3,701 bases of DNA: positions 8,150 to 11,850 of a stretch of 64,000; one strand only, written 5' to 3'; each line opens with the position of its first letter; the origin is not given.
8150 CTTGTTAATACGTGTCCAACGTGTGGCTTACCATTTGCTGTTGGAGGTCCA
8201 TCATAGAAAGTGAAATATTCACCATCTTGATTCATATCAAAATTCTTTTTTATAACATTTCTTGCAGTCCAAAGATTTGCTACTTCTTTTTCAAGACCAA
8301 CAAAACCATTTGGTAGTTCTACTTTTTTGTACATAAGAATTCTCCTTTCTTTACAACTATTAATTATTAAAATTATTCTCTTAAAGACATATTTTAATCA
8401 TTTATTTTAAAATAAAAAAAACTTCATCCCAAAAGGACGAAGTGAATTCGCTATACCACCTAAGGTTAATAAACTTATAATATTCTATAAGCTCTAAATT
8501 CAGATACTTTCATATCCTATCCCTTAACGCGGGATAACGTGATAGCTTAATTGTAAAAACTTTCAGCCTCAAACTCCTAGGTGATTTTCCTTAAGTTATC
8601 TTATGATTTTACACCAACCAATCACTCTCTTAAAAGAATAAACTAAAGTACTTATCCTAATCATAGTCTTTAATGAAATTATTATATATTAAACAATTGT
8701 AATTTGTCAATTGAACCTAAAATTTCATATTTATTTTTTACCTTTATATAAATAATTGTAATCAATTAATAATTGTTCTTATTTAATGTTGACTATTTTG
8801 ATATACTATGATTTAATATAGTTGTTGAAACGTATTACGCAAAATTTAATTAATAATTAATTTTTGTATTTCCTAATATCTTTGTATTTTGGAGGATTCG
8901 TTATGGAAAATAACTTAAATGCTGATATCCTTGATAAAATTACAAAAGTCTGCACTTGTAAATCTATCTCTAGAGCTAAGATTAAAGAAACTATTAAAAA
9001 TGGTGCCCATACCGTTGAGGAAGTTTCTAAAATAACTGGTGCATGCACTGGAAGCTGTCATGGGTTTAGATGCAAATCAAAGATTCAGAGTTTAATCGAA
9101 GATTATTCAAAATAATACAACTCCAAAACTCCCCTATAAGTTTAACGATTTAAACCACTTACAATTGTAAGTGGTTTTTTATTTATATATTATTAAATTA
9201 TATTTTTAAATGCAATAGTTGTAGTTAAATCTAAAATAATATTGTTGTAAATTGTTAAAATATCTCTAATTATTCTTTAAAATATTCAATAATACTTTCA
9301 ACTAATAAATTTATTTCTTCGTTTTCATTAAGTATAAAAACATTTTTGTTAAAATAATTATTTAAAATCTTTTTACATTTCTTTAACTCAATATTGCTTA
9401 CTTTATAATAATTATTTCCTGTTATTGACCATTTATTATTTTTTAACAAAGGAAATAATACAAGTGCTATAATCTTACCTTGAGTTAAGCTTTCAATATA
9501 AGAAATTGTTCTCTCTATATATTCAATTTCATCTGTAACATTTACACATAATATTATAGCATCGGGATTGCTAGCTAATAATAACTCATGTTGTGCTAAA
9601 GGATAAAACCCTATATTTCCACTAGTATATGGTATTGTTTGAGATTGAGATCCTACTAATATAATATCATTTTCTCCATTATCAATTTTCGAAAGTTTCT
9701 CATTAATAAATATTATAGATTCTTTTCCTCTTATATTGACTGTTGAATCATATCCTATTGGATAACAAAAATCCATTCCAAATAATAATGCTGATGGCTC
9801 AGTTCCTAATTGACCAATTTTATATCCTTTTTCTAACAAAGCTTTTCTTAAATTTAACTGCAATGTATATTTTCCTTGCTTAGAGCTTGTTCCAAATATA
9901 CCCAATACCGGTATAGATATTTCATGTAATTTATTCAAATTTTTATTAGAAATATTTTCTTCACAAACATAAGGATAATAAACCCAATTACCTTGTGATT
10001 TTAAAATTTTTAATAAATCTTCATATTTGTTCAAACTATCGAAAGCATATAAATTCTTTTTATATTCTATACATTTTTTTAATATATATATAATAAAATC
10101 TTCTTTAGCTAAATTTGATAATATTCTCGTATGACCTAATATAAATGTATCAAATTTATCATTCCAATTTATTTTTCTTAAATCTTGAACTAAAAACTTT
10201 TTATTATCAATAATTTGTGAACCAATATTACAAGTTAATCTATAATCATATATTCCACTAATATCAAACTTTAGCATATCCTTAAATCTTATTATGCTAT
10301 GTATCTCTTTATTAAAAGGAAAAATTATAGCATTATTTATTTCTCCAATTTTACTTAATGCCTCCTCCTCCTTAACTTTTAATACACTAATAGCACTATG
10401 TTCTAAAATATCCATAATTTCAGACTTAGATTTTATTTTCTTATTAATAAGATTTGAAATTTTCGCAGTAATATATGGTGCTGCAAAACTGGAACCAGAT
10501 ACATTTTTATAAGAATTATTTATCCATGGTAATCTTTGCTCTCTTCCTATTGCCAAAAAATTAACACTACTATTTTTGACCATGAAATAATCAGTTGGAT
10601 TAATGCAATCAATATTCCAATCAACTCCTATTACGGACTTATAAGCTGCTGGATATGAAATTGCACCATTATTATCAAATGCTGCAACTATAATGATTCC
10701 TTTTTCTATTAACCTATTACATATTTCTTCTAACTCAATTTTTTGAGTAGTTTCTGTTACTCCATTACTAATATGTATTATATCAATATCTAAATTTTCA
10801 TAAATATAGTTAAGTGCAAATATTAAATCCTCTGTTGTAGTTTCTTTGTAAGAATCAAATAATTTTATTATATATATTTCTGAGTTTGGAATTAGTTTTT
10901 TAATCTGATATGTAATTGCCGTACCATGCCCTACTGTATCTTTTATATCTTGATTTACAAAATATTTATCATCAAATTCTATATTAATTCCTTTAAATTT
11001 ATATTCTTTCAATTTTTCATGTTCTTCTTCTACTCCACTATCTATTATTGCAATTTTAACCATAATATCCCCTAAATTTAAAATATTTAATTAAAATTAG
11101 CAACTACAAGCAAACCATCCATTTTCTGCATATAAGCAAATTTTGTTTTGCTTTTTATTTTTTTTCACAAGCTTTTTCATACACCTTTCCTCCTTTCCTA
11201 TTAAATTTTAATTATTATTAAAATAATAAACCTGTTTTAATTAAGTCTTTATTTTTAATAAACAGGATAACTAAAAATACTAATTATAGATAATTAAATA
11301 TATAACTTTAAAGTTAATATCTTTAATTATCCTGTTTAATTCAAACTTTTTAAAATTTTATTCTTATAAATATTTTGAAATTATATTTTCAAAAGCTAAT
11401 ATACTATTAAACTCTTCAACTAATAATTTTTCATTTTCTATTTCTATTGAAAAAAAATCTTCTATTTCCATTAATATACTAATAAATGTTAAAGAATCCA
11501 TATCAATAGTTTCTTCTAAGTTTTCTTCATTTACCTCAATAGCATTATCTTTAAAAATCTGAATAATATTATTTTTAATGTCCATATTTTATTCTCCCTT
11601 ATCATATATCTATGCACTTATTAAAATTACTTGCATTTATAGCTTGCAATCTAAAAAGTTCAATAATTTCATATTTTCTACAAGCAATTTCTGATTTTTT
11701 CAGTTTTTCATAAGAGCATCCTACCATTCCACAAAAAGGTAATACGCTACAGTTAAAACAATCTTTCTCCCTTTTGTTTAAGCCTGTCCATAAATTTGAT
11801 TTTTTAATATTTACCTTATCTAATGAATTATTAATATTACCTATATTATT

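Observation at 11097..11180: Unannotated 27-aa three-Cys precursor ORF between the ACP-like gene and the S8 fusion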

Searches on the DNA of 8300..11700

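Call 80: search_rna_families(source=window, start=8300, end=11700, threshold=evalue, max_evalue=1)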
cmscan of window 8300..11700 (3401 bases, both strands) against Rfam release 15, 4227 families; matches with E-value up to 1: 1.
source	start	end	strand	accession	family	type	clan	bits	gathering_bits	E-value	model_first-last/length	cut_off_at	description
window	8430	8673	-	RF00230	T-box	Cis-reg; leader;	-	118.6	93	6.5e-27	1-219/219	no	T-box leader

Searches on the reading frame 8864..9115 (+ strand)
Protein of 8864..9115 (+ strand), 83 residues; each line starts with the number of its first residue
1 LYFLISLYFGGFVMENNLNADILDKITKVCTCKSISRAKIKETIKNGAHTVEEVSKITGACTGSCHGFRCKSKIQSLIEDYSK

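Call 5: search_protein_families(library=ncbifam, proteins=[window:8864-9115:+], max_evalue=0.01)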
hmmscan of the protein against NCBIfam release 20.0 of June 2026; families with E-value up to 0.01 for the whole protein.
window:8864-9115:+ (83 aa): 5 families
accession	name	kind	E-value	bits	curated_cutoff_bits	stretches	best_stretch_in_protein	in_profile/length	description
NF011565.0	PRK14989.1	subfamily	5.2e-05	21.5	883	1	17-67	412-461/847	nitrite reductase large subunit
TIGR02374.1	nitri_red_nirB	equivalog_domain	6e-05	21.6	578.35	1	21-79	411-466/794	nitrite reductase large subunit NirB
TIGR02000.1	NifU_proper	equivalog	6.6e-05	22.4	273.3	1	27-80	134-185/290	Fe-S cluster assembly protein NifU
TIGR03377.1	glycerol3P_GlpA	equivalog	0.0002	20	552.8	1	25-80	419-475/530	anaerobic glycerol-3-phosphate dehydrogenase subunit GlpA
NF045877.1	CopZ_Nterm_CU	equivalog_domain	0.0094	15.9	190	0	29-66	100-139/161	Csac_0668 family 2Fe-2S cluster-binding (seleno)protein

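Call 6: search_protein_families(library=pfam, proteins=[window:8864-9115:+], max_evalue=0.01)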
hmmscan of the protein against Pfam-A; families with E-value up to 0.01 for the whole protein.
window:8864-9115:+ (83 aa): 1 family
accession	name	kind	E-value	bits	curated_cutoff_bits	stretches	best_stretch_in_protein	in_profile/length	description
PF04324.20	Fer2_BFD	-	5.8e-12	46.2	26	1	29-79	2-49/50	BFD-like [2Fe-2S] binding domain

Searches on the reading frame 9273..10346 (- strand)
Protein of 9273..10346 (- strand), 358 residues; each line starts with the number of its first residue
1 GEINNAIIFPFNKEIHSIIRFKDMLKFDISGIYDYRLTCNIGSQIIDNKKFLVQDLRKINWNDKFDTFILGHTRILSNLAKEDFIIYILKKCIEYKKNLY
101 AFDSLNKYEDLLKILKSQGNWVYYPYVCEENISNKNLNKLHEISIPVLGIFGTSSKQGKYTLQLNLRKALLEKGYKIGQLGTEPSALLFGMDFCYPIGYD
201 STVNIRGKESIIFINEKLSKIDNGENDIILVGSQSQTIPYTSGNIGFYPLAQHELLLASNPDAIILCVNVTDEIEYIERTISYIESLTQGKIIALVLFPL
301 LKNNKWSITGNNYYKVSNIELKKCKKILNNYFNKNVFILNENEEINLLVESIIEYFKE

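Call 34: search_solved_structures(query=window:9273-10346:-, max_evalue=1, show_alignments=1)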
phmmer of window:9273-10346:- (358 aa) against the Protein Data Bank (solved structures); distinct sequences matched with E-value up to 1: 1.
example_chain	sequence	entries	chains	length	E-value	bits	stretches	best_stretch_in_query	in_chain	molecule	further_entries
2g0t_A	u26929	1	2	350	6e-05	25.7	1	141-266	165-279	conserved hypothetical protein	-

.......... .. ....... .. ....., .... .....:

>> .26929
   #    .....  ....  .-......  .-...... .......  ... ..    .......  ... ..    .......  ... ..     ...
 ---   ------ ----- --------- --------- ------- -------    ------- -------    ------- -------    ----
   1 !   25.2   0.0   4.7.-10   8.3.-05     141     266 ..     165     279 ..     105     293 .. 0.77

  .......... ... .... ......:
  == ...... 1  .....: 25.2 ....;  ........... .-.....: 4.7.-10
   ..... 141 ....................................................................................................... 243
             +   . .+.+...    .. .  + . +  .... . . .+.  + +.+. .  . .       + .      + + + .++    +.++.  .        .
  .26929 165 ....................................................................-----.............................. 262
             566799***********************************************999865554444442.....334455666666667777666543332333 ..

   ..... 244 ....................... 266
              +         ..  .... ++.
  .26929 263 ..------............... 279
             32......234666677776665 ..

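Call 63: search_protein_families(library=ncbifam, proteins=[window:9273-10346:-], max_evalue=1)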
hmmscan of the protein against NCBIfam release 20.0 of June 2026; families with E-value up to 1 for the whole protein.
window:9273-10346:- (358 aa): 2 families
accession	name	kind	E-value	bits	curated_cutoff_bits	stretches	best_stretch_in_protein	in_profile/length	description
TIGR04066.1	nat_prod_clost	hypoth_equivalog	9.8e-29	100.4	200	1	5-358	2-361/361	TIGR04066 family peptide maturation system protein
TIGR02493.1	PFLA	equivalog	0.074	12.4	231.75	1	268-323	167-221/235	pyruvate formate-lyase-activating protein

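Call 98: predict_structure(alignment_id=A5)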
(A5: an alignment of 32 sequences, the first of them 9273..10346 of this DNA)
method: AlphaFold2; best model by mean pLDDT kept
length: 358 residues; sequences in the alignment: 32
mean_pLDDT: 90.2   pTM: 0.88
mean pLDDT of the five models: 90.2, 89.7, 89.3, 89.3, 88.8
residues with pLDDT >= 90: 267; 70-90: 62; 50-70: 25; < 50: 4
segments of 3 or more residues with pLDDT < 50: 305-308
pLDDT, mean of each block of 10 residues (from residue 1): 92 88 94 89 72 93 97 92 97 98 95 97 93 80 96 86 96 97 94 87 90 95 96 74 73 92 95 93 92 95 56 83 97 96 96 94
secondary structure, 60 per line:
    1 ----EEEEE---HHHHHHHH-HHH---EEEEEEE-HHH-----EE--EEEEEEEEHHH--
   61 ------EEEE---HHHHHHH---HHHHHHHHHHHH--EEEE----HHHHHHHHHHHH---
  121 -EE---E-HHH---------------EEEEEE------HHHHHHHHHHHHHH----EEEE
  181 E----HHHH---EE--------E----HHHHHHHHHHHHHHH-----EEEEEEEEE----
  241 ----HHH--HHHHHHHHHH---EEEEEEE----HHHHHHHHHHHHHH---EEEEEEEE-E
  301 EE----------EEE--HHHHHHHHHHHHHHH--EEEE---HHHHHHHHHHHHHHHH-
elements in order: E5-9 H13-20 E28-34 E48-55 E67-70 H74-80 H84-95 E98-101 H106-117 E147-152 H159-172 E177-181 H186-189 H208-222 E228-236 H250-259 E263-269 H274-287 E291-298 E300-302 E313-315 H318-332 E335-338 H342-357

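Call 100: fold_search(model_id=the predicted structure, library=pdb)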
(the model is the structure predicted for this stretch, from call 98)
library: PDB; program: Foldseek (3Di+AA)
matches with E <= 10: 1554; with E <= 0.001: 119
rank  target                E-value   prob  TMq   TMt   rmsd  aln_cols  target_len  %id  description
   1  2g0t_B                4.2e-13  1.00  0.62  0.65   7.1       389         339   16  Crystal structure of a putative nucleotide binding protein (tm0796) from Thermotoga maritima at 2.67 A resolution (released 2006-02-28)
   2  2g0t_A                1.2e-12  1.00  0.61  0.65   7.0       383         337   17  Crystal structure of a putative nucleotide binding protein (tm0796) from Thermotoga maritima at 2.67 A resolution (released 2006-02-28)
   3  2obn_A                1.4e-10  1.00  0.68  0.71   5.0       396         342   11  Crystal structure of a duf1611 family protein (ava_3511) from anabaena variabilis atcc 29413 at 2.30 A resolution (released 2007-01-16)
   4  2obn_B                1.4e-10  1.00  0.68  0.70   4.9       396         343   12  Crystal structure of a duf1611 family protein (ava_3511) from anabaena variabilis atcc 29413 at 2.30 A resolution (released 2007-01-16)
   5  2obn_D                2.9e-10  1.00  0.70  0.73   4.7       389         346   12  Crystal structure of a duf1611 family protein (ava_3511) from anabaena variabilis atcc 29413 at 2.30 A resolution (released 2007-01-16)
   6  7xrj                  3.1e-10  1.00  0.58  0.63   5.8       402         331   11  crystal structure of N-acetyltransferase DgcN-25328 (released 2023-02-01)
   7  2obn_C                4.7e-10  1.00  0.67  0.69   5.0       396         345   11  Crystal structure of a duf1611 family protein (ava_3511) from anabaena variabilis atcc 29413 at 2.30 A resolution (released 2007-01-16)
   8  8ork                  5.2e-06  1.00  0.27  0.22  20.6       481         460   10  cyclic 2,3-diphosphoglycerate synthetase from the hyperthermophilic archaeon Methanothermus fervidus (released 2023-12-06)
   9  8zkc                  1.2e-05  1.00  0.32  0.33  17.9       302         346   12  iron-sulfur cluster transfer protein ApbC (released 2024-06-12)
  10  8oru_AAA              1.2e-05  0.99  0.25  0.21  20.7       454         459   11  cyclic 2,3-diphosphoglycerate synthetase from the hyperthermophilic archaeon Methanothermus fervidus bound to 2,3-di (released 2023-12-06)
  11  5u1g_C                1.7e-05  1.00  0.35  0.56   6.8       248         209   14  Structure of TP228 ParA-AMPPNP-ParB complex (released 2017-04-19)
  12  6y32_D                1.7e-05  1.00  0.36  0.41  19.7       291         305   11  Structure of the GTPase heterodimer of human SRP54 and SRalpha (released 2020-09-23)
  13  6y30_B                2.1e-05  1.00  0.33  0.40  20.9       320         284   12  NG domain of human SRP54 T115A mutant (released 2020-09-23)
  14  1qzx_A                2.1e-05  1.00  0.32  0.28  20.5       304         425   14  Crystal structure of the complete core of archaeal SRP and implications for inter-domain communication (released 2003-11-18)
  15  6vr7                  2.1e-05  1.00  0.28  0.22  10.1       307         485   14  Structure of a pseudomurein peptide ligase type C from Methanothermus fervidus (released 2021-02-10)
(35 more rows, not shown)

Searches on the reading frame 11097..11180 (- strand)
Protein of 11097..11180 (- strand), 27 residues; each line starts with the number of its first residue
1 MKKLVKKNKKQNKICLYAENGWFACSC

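Call 5: search_protein_families(library=ncbifam, proteins=[window:11097-11180:-], max_evalue=0.01)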
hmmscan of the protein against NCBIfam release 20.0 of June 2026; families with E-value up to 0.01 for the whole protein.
window:11097-11180:- (27 aa): 0 families

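Call 6: search_protein_families(library=pfam, proteins=[window:11097-11180:-], max_evalue=0.01)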
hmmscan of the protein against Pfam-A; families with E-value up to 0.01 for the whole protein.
window:11097-11180:- (27 aa): 0 families

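Call 14: search_protein_families(library=ncbifam, proteins=[window:11100-11180:-], max_evalue=10)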
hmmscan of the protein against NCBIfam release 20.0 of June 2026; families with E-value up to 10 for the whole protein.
seq(27 aa): 0 families

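Call 28: find_encoding_contigs(protein=P0138, flank=6000, max_places=3)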
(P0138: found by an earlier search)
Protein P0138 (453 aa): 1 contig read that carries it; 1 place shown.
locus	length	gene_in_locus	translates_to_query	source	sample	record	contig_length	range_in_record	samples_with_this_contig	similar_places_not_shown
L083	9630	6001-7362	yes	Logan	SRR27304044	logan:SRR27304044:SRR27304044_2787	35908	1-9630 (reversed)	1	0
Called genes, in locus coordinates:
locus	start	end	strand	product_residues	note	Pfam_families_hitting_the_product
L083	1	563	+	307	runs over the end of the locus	PF04055:Radical_SAM, PF16199:Radical_SAM_C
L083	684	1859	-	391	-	PF17785:PUA_3, PF10672:Methyltrans_SAM, PF02005:TRM (weak), PF02475:TRM5-TYW2_MTfase, PF03602:Cons_hypoth95, PF06325:PrmA (weak), PF13847:Methyltransf_31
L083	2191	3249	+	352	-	-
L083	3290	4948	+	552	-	PF00664:ABC_membrane, PF00005:ABC_tran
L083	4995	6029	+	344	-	PF04055:Radical_SAM, PF13353:Fer4_12 (faint)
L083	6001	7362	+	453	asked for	PF13353:Fer4_12 (weak), PF04055:Radical_SAM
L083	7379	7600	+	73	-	-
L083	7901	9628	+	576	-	?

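Call 29: find_encoding_contigs(protein=P0123, flank=3000, max_places=4)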
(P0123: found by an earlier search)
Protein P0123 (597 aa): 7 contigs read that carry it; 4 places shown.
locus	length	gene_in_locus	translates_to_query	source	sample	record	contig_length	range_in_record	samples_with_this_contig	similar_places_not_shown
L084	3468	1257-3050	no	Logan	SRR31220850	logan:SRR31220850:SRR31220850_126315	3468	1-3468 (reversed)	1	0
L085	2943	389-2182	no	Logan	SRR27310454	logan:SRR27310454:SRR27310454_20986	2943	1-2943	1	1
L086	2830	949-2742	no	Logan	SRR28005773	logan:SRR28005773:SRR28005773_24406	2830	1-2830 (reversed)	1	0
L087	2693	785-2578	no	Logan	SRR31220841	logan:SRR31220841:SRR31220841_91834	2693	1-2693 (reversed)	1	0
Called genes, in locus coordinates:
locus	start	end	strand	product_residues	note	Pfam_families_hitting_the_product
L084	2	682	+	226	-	?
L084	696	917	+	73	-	-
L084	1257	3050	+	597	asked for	PF00082:Peptidase_S8, PF07755:DUF1611 (weak)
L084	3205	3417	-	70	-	PF04324:Fer2_BFD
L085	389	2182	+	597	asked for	PF00082:Peptidase_S8, PF07755:DUF1611 (weak)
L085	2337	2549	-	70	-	PF04324:Fer2_BFD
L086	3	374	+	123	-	?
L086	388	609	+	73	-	-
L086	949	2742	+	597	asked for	PF00082:Peptidase_S8, PF07755:DUF1611 (weak)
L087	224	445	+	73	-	-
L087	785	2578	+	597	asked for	PF00082:Peptidase_S8, PF07755:DUF1611 (weak)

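Call 39: search_protein_families(library=pfam, proteins=[window:11100-11180:-], max_evalue=10)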
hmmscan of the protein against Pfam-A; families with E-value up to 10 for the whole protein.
seq(27 aa): 0 families
